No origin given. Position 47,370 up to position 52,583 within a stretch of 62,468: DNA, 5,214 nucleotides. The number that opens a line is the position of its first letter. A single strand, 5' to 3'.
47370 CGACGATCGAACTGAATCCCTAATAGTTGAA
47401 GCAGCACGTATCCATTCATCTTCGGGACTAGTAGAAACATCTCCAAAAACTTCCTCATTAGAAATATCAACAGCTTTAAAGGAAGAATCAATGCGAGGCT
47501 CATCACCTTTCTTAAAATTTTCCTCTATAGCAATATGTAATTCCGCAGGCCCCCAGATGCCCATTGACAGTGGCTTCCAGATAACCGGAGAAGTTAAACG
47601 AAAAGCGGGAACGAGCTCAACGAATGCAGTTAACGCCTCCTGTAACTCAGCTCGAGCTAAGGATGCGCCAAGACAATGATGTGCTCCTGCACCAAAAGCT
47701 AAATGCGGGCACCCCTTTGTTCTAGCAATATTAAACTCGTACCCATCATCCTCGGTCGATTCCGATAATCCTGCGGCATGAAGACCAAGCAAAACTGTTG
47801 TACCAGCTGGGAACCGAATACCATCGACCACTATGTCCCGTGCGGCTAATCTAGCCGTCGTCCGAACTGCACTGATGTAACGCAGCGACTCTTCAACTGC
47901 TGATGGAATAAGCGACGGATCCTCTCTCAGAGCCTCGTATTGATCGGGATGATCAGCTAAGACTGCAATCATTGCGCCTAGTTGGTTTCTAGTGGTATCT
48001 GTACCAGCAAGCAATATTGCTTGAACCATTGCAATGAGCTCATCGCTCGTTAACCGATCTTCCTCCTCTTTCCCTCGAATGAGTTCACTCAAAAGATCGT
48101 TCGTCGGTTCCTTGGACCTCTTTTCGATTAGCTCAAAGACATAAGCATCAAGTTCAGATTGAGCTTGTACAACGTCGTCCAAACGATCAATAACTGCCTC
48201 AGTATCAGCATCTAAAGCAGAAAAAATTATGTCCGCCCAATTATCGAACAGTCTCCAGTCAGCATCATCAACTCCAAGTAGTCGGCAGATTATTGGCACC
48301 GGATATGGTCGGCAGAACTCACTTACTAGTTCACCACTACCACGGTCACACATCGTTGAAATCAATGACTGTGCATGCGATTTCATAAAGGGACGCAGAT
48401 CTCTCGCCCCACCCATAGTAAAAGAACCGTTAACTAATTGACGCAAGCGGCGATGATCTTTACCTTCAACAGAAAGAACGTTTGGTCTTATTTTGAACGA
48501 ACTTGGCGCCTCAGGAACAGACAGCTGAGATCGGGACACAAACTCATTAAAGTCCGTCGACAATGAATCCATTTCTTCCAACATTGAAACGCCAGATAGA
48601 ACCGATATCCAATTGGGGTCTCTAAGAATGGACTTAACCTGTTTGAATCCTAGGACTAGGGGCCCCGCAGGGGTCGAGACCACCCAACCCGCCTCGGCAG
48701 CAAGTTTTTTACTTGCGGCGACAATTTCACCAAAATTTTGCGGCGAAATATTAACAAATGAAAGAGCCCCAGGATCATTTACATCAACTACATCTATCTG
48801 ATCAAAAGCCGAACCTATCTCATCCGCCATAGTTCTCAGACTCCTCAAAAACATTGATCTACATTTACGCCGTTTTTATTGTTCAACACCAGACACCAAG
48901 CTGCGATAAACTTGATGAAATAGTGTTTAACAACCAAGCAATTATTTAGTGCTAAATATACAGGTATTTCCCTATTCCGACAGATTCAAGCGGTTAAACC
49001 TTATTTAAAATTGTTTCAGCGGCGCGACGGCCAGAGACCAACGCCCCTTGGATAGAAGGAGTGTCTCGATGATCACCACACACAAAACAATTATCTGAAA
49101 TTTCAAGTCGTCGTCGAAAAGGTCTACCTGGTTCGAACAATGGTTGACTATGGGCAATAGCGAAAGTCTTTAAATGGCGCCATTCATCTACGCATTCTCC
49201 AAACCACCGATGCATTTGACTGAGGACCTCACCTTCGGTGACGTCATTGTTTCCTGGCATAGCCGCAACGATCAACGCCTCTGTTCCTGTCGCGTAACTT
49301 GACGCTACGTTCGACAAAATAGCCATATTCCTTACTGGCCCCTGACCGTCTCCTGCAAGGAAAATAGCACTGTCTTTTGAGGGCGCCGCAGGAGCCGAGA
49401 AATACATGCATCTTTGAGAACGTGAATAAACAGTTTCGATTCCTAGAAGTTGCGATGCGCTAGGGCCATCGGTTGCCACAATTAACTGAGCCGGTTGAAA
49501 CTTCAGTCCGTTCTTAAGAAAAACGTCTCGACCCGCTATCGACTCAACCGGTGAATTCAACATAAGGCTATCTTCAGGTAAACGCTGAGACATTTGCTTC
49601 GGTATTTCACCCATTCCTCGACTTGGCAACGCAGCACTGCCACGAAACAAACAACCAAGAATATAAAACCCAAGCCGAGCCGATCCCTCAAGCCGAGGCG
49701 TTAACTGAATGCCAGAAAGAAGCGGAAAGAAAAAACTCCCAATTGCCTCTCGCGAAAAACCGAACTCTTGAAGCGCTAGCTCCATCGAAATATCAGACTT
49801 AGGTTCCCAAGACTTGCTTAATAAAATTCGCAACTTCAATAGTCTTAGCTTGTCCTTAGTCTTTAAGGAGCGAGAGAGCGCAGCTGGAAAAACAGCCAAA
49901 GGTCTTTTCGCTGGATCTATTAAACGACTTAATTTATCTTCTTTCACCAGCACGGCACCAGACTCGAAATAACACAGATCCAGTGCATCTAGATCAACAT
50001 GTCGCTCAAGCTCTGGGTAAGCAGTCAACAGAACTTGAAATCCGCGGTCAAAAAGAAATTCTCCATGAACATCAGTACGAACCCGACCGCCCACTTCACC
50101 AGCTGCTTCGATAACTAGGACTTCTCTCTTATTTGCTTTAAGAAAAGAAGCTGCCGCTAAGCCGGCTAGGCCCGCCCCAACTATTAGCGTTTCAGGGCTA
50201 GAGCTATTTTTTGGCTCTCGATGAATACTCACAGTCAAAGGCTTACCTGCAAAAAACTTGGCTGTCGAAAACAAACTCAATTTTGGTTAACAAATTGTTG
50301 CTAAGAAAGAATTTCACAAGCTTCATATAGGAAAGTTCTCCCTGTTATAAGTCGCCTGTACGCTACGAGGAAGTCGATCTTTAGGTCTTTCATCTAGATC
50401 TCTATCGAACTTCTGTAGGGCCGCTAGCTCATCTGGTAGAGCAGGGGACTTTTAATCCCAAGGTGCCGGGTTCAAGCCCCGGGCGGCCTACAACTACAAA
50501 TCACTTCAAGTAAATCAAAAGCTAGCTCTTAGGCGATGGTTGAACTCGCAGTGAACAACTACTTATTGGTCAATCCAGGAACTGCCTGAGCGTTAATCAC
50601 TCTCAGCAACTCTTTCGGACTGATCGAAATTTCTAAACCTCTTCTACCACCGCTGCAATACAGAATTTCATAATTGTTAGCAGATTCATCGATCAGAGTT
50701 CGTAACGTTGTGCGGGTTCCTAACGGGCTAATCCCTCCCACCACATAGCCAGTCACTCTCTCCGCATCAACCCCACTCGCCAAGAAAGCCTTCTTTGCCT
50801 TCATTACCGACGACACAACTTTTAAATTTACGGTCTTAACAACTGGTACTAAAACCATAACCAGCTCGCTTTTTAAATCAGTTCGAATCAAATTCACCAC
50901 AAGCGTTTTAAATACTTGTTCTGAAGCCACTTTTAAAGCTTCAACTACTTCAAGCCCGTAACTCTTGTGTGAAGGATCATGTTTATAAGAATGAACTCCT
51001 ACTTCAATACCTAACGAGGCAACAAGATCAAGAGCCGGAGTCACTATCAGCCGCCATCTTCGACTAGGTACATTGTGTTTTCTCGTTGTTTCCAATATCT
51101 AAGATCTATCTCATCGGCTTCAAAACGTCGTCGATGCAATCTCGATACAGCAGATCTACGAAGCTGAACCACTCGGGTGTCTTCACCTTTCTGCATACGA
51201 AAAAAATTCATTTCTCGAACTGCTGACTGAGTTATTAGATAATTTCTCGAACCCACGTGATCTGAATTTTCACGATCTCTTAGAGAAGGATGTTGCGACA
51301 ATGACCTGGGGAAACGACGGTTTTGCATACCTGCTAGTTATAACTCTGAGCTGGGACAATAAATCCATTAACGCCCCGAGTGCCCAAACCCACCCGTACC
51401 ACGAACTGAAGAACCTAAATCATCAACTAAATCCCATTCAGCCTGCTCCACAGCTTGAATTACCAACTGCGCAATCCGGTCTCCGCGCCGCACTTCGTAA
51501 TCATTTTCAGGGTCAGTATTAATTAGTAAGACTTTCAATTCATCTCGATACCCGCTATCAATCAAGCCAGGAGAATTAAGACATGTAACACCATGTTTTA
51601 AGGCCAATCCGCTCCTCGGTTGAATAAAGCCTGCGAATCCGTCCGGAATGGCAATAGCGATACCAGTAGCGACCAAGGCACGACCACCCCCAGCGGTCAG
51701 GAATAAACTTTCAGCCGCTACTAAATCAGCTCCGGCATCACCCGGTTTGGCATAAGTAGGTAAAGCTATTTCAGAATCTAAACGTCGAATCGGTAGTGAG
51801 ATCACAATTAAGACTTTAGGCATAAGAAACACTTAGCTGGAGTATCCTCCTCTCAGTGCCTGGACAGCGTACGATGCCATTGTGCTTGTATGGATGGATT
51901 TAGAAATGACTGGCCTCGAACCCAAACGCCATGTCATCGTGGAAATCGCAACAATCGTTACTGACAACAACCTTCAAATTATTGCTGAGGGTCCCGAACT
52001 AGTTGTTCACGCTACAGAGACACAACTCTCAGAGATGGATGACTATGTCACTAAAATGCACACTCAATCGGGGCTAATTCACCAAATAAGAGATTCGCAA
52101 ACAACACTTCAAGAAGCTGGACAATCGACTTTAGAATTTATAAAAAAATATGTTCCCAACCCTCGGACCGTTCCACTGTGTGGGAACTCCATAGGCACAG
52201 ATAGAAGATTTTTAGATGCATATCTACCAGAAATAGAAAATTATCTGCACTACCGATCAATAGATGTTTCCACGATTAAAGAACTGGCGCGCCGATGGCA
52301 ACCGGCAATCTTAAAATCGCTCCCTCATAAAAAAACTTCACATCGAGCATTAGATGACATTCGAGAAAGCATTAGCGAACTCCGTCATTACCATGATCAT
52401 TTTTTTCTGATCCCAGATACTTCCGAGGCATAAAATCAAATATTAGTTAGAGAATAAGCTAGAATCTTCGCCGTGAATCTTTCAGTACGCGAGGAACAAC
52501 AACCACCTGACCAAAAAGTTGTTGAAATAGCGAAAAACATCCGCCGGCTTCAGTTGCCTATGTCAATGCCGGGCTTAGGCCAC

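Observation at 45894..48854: Single-ORF fusion of a cytochrome P450 to an ABC1/UbiB-type atypical kinase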

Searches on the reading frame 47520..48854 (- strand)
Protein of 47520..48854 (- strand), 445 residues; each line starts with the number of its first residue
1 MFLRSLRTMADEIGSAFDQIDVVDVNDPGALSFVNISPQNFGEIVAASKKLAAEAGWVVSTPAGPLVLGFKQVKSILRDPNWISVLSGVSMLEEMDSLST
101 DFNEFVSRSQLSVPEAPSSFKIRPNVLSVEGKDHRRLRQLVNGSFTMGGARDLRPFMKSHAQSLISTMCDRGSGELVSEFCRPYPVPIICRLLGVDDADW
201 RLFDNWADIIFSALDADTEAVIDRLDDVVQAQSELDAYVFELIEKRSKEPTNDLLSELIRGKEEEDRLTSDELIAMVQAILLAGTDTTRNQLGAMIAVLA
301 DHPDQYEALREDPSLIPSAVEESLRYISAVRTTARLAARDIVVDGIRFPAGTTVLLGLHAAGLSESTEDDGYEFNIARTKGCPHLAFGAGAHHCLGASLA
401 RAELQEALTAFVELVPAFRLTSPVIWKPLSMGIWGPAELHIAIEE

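Call 17: search_solved_structures(query=window:47520-48854:-, max_evalue=0.00001, show_alignments=1)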
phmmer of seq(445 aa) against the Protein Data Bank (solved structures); distinct sequences matched with E-value up to 0.00001: 427 (the best 60 are shown).
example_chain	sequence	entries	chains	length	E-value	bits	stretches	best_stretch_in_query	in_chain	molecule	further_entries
3wvs_A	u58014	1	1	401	1.5e-54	188.7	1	124-439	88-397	Putative monooxygenase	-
9ln5_A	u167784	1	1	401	7.4e-54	186.5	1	124-439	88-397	Putative monooxygenase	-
6l39_A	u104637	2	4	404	2.2e-53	184.9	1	112-423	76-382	Cytochrome P450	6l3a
3zsn_A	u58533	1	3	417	2.6e-53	184.6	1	121-440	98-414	P-450-LIKE PROTEIN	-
4aw3_A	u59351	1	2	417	3.9e-53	184.1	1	121-440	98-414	P-450-LIKE PROTEIN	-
5uhu_A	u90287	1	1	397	4.4e-53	183.9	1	121-440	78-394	Mycinamicin IV hydroxylase/epoxidase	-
2y46_A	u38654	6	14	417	5.2e-53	183.7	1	121-440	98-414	P-450-LIKE PROTEIN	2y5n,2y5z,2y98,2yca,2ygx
5cje_A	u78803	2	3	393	1e-52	182.7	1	123-438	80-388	Cytochrome P450 hydroxylase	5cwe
7wex_A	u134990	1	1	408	1.3e-52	182.3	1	123-421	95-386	Cytochrome P450 hydroxylase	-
21no_B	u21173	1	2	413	7e-52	180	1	112-426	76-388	Cytochrome P-450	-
1z8q_A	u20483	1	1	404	1.3e-51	179.1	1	125-427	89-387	6-deoxyerythronolide B hydroxylase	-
3p3l_A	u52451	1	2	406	1.3e-51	179.1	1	52-439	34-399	Cytochrome P450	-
8qyi_A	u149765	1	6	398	1.6e-51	178.8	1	112-426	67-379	Cytochrome P-450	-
4z5p_A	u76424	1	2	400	1.6e-51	178.7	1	107-440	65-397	Cytochrome P450 hydroxylase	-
7q6r_A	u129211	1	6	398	1.7e-51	178.7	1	113-426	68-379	Cytochrome P-450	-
1egy_A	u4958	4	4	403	1.7e-51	178.7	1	125-427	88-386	CYTOCHROME P450ERYF | CYTOCHROME P450 107A1 | CYTOCHROME P450 ERYF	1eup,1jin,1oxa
3p3o_A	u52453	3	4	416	3.3e-51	177.7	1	51-439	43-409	Cytochrome P450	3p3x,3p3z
1jip_A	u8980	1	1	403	4.6e-51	177.3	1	125-427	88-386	CYTOCHROME P450 107A1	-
1jio_A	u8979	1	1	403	6.3e-51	176.8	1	125-427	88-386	CYTOCHROME P450 107A1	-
4z5q_A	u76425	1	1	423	4.5e-49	170.7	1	122-441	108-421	Cytochrome P450 hydroxylase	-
4wpz_A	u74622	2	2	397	6.6e-48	166.9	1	113-423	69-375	Cytochrome P450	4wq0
3ejb_B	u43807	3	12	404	3.9e-47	164.3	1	129-422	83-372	Biotin biosynthesis cytochrome P450-like enzyme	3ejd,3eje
8yhn_A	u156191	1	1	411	1.1e-46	162.8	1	125-428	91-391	Cytochrome P450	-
4rm4_A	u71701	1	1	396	1.8e-46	162.1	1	116-421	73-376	Cytochrome P450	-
6gk5_A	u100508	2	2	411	8.7e-46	159.9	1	114-439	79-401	Cytochrome P450 CYP267B1 protein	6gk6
8w6z_A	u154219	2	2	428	1.6e-45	159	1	115-421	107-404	Cytochrome P450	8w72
2bvj_A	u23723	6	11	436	4.8e-45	157.4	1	117-430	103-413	CYTOCHROME P450 MONOOXYGENASE | CYTOCHROME P450 HYDROXYLASE PIKC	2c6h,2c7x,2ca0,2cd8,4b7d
2whw_A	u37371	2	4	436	5e-45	157.4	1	116-430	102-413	CYTOCHROME P450 MONOOXYGENASE | CYTOCHROME P450 HYDROXYLASE PIKC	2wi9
2vz7_A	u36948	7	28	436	5e-45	157.4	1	116-430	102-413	CYTOCHROME P450 MONOOXYGENASE | CYTOCHROME P450 HYDROXYLASE PIKC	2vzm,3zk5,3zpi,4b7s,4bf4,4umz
8gue_A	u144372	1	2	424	5.6e-45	157.2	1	117-430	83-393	Cytochrome P450 monooxygenase PikC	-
7xbm_A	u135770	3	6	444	6.9e-45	156.9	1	117-430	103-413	Cytochrome P450 monooxygenase PikC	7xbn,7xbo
8jnp_A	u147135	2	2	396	7.6e-45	156.8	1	125-424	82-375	Cytochrome P450 CftA | Cytochrome P450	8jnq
9lwe_A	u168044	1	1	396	3.8e-44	154.5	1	114-430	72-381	P450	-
2yoo_A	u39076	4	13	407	4.4e-44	154.3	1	124-438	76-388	P450 HEME-THIOLATE PROTEIN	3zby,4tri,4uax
5xnt_A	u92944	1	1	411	7.5e-44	153.5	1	108-420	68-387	Cytochrome P450 CYP106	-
4yt3_A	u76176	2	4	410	9e-44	153.2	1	108-420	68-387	Cytochrome P450(MEG)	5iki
4mm0_A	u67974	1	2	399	1e-43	153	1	113-422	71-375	P450-like monooxygenase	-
7y9o_A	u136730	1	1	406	1e-43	153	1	113-420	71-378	Cytochrome P450 monooxygenase YjiB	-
6gmf_A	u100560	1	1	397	2.3e-43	151.9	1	121-438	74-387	Putative cytochrome P450 hydroxylase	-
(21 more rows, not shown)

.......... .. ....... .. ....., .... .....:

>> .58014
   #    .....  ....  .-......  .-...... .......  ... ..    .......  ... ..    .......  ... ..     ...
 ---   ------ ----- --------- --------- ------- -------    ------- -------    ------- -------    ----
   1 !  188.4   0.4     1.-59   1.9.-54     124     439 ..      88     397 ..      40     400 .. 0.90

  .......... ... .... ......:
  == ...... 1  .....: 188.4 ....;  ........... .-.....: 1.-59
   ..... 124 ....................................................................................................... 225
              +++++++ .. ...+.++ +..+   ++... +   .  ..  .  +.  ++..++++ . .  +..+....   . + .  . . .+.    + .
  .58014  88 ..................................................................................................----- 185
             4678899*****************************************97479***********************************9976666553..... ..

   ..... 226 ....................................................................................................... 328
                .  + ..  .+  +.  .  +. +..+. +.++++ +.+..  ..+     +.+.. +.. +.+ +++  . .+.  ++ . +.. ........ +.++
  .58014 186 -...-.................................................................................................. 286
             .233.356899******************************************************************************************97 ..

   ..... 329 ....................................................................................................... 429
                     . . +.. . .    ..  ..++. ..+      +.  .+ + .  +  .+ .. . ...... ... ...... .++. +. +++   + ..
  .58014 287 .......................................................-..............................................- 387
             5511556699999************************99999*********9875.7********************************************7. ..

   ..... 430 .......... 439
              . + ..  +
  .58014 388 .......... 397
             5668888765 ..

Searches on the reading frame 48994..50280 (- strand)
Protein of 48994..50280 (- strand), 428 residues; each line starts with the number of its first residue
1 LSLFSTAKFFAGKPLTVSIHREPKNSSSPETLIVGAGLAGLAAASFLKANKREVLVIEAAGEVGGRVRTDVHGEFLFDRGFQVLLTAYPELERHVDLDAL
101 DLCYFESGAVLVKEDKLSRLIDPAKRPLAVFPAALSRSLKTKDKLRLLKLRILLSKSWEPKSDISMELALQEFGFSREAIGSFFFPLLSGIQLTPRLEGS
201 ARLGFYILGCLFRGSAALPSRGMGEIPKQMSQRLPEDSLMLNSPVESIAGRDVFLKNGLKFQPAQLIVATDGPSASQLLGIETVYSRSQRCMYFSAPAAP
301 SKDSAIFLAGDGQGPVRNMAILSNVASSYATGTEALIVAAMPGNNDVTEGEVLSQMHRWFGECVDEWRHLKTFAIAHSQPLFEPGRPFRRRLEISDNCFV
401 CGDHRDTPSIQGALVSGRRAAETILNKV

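Call 9: search_protein_families(library=pfam, proteins=[window:48994-50280:-], max_evalue=0.001)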
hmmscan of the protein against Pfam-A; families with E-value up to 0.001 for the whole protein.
window:48994-50280:- (428 aa): 6 families
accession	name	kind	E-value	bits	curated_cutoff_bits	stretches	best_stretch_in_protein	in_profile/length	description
PF01593.30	Amino_oxidase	-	4.7e-33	115.6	19.8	1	38-425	1-443/443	Flavin containing amine oxidoreductase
PF13450.12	NAD_binding_8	-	6.6e-15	55.6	21.9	1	33-93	1-63/68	NAD(P)-binding Rossmann-like domain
PF01266.30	DAO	-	7.2e-05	22.9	27.9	1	32-65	3-40/353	FAD dependent oxidoreductase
PF03486.20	HI0933_like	-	8.5e-05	22.6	50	1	30-73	2-45/244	HI0933-like protein Rossmann domain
PF07992.20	Pyr_redox_2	-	0.00013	21.9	26.1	1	31-62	3-34/291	Pyridine nucleotide-disulphide oxidoreductase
PF00890.30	FAD_binding_2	-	0.00015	21.6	20.4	1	31-65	2-36/414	FAD binding domain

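Call 32: search_protein_families(library=ncbifam, proteins=[window:48994-50280:-], max_evalue=0.00001)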
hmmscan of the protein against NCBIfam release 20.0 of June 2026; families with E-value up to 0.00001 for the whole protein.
window:48994-50280:- (428 aa): 8 families
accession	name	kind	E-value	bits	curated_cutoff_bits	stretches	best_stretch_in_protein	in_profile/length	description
TIGR03467.1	HpnE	equivalog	1.7e-16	60.6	283.05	1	32-212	2-190/430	hydroxysqualene dehydroxylase HpnE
TIGR02734.1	crtI_fam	subfamily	2.7e-08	33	238.1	1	32-85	2-55/504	phytoene desaturase family protein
NF008845.0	PRK11883.1-5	equivalog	4e-08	32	560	1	31-191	7-175/468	protoporphyrinogen oxidase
TIGR00562.1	proto_IX_ox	equivalog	6.9e-08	31.5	97.85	1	31-191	5-164/470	protoporphyrinogen oxidase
NF005548.0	PRK07208.1-4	equivalog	6.7e-07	28.3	389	1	28-92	3-67/488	hypothetical protein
NF005547.0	PRK07208.1-3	equivalog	7.1e-07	28.3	380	1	30-91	6-67/465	hypothetical protein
NF045637.1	carotdesatCrtDProt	equivalog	8.7e-07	27.8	580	1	32-84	2-54/485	1-hydroxycarotenoid 3,4-desaturase CrtD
NF058655.1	CrtID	equivalog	4.8e-06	25.7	640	1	32-80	2-50/478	bifunctional phytoene desaturase/3,4-desaturase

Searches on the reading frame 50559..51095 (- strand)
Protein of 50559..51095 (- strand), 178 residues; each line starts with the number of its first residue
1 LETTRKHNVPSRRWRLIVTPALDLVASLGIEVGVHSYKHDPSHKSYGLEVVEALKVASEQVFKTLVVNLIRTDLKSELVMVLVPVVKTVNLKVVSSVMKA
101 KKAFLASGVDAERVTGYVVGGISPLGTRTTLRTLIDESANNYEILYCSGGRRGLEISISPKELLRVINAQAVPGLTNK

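Call 9: search_protein_families(library=pfam, proteins=[window:50559-51095:-], max_evalue=0.001)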
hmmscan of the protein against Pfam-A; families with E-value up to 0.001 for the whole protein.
window:50559-51095:- (178 aa): 1 family
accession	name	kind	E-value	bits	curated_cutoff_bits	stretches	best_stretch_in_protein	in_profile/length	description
PF04073.20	tRNA_edit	-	1.2e-20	74.2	25.5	1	49-165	9-122/123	Aminoacyl-tRNA editing domain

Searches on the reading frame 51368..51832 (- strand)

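Call 9: search_protein_families(library=pfam, proteins=[window:51368-51832:-], max_evalue=0.001)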
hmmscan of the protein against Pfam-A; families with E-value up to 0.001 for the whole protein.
window:51368-51832:- (154 aa): 2 families
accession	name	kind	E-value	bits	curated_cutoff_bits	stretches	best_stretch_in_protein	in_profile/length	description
PF00692.24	dUTPase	-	7e-30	103.9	22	1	21-153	2-129/129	dUTPase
PF22769.1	DCD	-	1e-07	32.6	27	1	49-127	76-152/153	dCTP deaminase-like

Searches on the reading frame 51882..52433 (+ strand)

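Call 9: search_protein_families(library=pfam, proteins=[window:51882-52433:+], max_evalue=0.001)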
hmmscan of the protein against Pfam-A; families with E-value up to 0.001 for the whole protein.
window:51882-52433:+ (183 aa): 2 families
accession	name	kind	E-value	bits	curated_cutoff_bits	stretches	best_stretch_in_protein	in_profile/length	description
PF00929.31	RNase_T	-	8.5e-35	121.2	24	1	3-166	1-163/164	Exonuclease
PF16473.11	Rv2179c-like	-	7.9e-06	26.1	27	1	65-163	68-169/177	3'-5' exoribonuclease Rv2179c-like domain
